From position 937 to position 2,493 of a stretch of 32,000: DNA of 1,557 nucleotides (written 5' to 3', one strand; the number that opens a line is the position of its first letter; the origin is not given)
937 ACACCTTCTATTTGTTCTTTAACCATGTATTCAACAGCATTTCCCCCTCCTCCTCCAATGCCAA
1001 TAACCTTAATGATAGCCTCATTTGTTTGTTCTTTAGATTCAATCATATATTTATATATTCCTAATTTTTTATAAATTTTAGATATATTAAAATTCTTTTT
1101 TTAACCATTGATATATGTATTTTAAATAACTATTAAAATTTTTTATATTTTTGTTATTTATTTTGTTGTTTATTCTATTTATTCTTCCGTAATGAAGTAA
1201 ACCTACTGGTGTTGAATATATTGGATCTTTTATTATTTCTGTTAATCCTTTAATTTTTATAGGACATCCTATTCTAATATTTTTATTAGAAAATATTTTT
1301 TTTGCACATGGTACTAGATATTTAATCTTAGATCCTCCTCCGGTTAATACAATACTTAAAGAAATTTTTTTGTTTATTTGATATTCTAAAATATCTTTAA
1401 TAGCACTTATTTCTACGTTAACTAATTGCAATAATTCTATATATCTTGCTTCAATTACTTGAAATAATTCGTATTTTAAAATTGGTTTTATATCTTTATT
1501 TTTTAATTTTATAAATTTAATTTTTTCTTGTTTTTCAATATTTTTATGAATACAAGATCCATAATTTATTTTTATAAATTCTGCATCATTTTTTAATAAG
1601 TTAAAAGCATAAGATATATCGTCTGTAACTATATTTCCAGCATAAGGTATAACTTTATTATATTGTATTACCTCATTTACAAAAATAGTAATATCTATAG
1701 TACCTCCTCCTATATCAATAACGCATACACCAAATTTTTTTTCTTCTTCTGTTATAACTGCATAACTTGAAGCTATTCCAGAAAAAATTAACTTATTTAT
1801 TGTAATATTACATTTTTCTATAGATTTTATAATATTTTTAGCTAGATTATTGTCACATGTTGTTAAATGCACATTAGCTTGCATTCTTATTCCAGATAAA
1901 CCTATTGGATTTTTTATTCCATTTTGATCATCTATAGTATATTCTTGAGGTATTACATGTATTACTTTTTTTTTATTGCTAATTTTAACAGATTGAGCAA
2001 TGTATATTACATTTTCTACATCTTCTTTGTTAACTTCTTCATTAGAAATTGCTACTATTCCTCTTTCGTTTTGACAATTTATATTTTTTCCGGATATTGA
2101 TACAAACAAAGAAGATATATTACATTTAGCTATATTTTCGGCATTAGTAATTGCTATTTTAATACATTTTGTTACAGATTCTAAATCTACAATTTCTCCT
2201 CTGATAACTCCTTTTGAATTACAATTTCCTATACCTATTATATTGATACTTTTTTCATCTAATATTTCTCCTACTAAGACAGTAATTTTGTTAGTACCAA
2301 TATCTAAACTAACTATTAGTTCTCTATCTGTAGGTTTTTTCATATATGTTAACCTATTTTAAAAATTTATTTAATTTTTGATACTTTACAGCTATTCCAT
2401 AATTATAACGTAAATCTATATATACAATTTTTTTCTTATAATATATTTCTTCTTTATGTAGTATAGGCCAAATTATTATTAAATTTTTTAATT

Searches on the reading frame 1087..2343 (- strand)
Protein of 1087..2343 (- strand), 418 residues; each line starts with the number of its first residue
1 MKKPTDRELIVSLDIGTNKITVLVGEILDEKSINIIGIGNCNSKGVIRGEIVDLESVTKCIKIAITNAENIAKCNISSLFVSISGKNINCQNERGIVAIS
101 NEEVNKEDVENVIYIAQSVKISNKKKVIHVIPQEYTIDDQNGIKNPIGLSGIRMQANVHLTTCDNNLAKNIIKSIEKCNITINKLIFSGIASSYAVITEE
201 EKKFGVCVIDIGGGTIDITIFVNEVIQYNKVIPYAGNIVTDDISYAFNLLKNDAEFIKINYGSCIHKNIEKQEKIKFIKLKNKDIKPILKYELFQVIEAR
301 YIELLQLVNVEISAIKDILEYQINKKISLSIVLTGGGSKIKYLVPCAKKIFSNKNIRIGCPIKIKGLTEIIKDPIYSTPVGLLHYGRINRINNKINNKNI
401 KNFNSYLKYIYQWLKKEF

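Call 11: find_encoding_contigs(protein=window:1087-2343:-, flank=10000, max_places=6)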
Protein window:1087-2343:- (418 aa): no gene with exactly this product is on record in the collection.
